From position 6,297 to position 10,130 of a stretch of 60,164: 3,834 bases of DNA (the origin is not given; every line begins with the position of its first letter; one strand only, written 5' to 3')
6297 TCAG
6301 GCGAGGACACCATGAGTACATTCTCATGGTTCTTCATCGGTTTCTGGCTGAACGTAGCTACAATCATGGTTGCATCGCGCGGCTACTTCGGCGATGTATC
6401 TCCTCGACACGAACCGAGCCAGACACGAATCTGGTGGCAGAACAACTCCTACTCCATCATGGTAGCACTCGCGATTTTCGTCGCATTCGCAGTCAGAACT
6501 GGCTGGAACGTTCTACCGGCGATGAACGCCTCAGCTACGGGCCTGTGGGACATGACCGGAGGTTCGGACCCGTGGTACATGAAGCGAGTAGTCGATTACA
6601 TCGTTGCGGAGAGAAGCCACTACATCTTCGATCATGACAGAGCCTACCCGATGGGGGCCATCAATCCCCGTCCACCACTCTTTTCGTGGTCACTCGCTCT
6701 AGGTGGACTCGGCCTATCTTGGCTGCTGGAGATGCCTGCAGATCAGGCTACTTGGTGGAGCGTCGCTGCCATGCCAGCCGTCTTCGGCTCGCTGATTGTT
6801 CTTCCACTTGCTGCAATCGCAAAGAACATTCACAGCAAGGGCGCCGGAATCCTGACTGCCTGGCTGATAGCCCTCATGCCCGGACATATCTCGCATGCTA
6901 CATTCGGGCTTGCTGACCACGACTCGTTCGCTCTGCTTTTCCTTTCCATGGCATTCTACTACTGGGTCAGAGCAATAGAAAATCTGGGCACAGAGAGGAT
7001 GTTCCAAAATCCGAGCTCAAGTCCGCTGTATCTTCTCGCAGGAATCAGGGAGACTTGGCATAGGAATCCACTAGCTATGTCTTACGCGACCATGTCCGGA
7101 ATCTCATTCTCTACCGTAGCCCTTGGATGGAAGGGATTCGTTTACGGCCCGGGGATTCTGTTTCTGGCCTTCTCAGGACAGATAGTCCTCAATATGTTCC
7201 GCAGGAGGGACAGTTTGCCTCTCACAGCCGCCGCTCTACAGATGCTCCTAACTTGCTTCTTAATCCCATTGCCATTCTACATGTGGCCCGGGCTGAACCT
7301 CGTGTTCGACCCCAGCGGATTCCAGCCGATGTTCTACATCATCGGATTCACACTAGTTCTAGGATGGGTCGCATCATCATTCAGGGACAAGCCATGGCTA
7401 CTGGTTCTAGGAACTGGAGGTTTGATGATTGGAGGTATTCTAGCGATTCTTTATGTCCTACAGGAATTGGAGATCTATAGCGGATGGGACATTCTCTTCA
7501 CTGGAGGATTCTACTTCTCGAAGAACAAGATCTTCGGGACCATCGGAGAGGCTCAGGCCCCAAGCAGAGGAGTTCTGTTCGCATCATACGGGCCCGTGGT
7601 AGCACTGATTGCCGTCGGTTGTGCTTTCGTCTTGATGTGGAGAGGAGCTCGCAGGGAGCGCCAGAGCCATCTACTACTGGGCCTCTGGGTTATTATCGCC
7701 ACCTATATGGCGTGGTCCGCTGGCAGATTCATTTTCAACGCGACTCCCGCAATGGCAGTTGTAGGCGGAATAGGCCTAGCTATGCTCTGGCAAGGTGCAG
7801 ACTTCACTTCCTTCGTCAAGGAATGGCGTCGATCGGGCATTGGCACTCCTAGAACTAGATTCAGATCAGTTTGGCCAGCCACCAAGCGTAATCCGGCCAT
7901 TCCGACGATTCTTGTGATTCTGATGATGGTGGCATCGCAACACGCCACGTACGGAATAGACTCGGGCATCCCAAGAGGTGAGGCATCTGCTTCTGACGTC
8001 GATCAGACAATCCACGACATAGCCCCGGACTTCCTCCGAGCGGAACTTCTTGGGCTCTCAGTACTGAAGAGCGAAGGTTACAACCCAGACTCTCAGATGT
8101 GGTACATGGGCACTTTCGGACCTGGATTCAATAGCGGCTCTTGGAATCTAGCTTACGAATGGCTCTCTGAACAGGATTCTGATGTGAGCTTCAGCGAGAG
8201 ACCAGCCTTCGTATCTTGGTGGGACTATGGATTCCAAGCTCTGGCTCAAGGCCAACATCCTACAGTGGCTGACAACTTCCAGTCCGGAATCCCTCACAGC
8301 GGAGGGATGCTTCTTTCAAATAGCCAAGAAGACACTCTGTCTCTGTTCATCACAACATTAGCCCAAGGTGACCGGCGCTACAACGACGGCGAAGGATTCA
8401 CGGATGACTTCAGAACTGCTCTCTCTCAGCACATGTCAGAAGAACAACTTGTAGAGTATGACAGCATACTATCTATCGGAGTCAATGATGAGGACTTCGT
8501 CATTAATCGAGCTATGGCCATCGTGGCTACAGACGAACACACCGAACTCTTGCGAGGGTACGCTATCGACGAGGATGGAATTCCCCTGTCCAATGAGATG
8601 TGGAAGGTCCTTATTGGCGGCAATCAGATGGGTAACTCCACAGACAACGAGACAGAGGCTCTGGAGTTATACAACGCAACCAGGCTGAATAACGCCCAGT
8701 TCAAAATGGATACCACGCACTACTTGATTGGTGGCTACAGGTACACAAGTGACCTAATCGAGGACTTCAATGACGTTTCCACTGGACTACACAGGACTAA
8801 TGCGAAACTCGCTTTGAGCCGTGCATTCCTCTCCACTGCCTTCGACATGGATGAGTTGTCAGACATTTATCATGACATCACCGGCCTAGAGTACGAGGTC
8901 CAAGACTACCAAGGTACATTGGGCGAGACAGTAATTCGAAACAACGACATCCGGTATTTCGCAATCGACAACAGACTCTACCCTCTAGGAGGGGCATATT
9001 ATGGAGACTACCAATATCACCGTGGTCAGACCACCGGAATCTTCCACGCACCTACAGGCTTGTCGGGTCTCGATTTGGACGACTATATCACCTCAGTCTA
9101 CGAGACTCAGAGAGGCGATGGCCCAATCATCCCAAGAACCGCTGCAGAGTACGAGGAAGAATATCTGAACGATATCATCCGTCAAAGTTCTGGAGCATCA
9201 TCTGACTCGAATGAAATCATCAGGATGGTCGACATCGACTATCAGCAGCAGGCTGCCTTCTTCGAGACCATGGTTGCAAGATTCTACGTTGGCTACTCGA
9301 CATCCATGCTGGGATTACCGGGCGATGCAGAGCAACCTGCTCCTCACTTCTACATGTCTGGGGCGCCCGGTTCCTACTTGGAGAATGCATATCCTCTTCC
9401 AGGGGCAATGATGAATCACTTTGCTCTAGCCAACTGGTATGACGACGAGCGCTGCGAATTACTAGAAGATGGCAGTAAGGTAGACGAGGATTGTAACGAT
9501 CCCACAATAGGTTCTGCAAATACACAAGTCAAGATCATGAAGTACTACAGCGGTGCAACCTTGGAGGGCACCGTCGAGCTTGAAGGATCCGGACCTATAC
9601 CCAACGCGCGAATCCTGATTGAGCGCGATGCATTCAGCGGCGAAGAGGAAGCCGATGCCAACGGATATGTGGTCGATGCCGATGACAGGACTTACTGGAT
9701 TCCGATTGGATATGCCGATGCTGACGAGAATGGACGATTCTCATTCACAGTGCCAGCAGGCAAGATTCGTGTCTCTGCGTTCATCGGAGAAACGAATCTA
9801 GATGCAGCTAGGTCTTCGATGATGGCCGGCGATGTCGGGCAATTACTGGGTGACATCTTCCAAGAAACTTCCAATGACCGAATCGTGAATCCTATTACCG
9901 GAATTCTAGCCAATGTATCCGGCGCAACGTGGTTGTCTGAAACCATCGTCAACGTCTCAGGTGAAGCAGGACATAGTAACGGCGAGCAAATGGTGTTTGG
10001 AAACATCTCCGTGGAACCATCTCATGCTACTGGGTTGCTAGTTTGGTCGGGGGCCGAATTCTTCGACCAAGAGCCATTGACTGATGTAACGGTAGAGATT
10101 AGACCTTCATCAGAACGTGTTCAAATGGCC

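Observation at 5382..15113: A 3243-aa single-ORF oligosaccharyltransferase: AglB/STT3 core between an extra polytopic N-terminal module and an about 1750-aa extracellular adhesin-like extension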

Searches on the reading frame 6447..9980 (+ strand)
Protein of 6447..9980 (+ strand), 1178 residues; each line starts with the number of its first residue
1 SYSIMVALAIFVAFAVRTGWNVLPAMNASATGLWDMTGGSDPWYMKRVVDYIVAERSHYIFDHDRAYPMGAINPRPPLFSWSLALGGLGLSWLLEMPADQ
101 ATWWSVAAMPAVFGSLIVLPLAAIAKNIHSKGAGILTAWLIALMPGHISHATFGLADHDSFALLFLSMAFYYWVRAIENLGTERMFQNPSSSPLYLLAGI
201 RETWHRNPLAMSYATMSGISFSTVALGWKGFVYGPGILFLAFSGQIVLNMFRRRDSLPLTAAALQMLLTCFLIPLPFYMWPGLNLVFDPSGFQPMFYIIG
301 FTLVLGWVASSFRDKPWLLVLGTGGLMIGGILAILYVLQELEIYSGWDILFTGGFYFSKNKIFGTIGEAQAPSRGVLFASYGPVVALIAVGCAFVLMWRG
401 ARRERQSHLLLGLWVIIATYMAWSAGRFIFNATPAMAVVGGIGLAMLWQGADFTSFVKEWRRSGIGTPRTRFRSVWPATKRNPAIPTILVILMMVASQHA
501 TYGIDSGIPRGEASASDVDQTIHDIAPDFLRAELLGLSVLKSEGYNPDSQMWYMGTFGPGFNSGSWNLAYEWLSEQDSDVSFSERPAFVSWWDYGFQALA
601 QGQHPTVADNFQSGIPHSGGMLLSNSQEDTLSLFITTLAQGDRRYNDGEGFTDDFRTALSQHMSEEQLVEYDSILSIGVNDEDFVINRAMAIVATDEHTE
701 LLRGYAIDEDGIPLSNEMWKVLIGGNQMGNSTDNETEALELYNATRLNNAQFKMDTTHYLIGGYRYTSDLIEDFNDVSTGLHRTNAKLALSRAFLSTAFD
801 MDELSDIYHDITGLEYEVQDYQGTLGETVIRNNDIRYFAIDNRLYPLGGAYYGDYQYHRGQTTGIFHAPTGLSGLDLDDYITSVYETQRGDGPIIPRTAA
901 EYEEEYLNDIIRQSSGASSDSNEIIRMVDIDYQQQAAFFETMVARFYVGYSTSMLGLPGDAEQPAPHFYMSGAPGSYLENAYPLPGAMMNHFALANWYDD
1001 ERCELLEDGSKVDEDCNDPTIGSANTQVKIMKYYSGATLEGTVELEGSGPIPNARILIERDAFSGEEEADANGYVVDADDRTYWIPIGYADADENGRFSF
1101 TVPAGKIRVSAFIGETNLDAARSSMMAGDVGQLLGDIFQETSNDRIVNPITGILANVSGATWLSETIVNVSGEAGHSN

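Call 23: search_solved_structures(query=window:6447-9980:+, max_evalue=0.01, show_alignments=2)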
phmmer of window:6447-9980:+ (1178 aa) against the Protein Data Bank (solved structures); distinct sequences matched with E-value up to 0.01: 10.
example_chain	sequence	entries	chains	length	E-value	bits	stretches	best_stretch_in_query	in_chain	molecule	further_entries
6s7o_A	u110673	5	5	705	7.4e-09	36.9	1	41-178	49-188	Dolichyl-diphosphooligosaccharide--protein glycosyltransferase subunit STT3A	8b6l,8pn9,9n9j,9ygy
6ftj_5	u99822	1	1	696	9.8e-09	36.5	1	41-178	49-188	Dolichyl-diphosphooligosaccharide--protein glycosyltransferase subunit STT3A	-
6ftg_5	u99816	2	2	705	1e-08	36.4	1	41-178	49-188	Dolichyl-diphosphooligosaccharide--protein glycosyltransferase subunit STT3A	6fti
5gmy_A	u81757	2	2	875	2.5e-08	35.1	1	21-304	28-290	Transmembrane oligosaccharyl transferase, putative | Dolichyl-phosphooligosaccharide-protein glycotransferase 3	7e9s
3waj_A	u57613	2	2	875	2.5e-08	35.1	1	21-304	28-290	Transmembrane oligosaccharyl transferase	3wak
6s7t_A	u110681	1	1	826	1.6e-07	32.5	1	40-178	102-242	Dolichyl-diphosphooligosaccharide--protein glycosyltransferase subunit STT3B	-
6c26_A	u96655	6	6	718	2.5e-07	31.8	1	40-177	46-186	Dolichyl-diphosphooligosaccharide--protein glycosyltransferase subunit STT3 | Dolichyl-diphosphooligosaccharide--protein glycotransferase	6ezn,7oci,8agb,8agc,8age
8i9p_Lh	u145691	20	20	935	6.4e-06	27.2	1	40-178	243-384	dolichyl-diphosphooligosaccharide--protein glycotransferase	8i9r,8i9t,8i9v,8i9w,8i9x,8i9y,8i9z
3vgp_A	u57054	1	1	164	0.0005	20.9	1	564-632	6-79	Transmembrane oligosaccharyl transferase, putative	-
3vu0_A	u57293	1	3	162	0.0011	19.7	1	565-633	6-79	Putative uncharacterized protein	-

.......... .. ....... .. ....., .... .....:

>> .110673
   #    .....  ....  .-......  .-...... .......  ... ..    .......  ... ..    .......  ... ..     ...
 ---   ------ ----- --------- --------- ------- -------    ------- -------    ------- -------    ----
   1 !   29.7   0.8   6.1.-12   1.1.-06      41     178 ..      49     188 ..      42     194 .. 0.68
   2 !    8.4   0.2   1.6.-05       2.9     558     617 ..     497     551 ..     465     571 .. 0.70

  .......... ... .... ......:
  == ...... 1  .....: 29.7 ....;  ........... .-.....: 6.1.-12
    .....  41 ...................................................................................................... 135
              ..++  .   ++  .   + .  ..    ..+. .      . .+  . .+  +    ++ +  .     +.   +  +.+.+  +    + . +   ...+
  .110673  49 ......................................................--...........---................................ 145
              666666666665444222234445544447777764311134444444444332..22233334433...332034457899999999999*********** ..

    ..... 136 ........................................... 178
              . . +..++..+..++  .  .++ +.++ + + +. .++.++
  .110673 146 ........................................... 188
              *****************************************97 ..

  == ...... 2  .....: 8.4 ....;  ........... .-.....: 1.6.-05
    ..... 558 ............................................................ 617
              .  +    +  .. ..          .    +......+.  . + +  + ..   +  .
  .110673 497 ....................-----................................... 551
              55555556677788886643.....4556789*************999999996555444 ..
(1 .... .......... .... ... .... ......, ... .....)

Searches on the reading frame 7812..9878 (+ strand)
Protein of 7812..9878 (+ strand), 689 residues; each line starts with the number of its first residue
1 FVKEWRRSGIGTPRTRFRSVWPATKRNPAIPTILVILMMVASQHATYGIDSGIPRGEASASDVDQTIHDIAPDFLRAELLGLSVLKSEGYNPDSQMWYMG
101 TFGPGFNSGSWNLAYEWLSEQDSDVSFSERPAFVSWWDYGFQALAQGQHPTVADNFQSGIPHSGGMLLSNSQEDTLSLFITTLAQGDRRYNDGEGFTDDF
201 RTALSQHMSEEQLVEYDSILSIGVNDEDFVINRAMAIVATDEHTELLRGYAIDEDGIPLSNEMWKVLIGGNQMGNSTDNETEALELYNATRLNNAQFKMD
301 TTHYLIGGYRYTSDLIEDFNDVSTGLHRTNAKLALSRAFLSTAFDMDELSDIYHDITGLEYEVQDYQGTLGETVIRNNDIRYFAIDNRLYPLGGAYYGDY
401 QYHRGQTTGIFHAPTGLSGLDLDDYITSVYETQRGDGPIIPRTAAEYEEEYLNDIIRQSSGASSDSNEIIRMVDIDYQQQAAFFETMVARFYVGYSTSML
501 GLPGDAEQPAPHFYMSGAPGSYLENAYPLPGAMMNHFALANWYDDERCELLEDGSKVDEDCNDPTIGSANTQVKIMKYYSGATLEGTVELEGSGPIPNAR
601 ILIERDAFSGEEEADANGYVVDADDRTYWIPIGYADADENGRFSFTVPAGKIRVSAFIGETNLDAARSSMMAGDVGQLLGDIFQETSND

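Call 50: search_protein_families(library=pfam, proteins=[window:7812-9878:+], max_evalue=1)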
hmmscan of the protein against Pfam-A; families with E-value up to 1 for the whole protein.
window:7812-9878:+ (689 aa): 3 families
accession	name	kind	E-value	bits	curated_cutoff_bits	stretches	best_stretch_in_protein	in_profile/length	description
PF22627.1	AglB_core-like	-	0.01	16.6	27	1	130-173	40-90/111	AglB core domain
PF13620.12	CarboxypepD_reg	-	0.011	16.5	32.3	1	583-656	1-54/82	Carboxypeptidase regulatory-like domain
PF10670.15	DUF4198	-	0.2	12.2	34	1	577-649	142-197/209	Domain of unknown function (DUF4198)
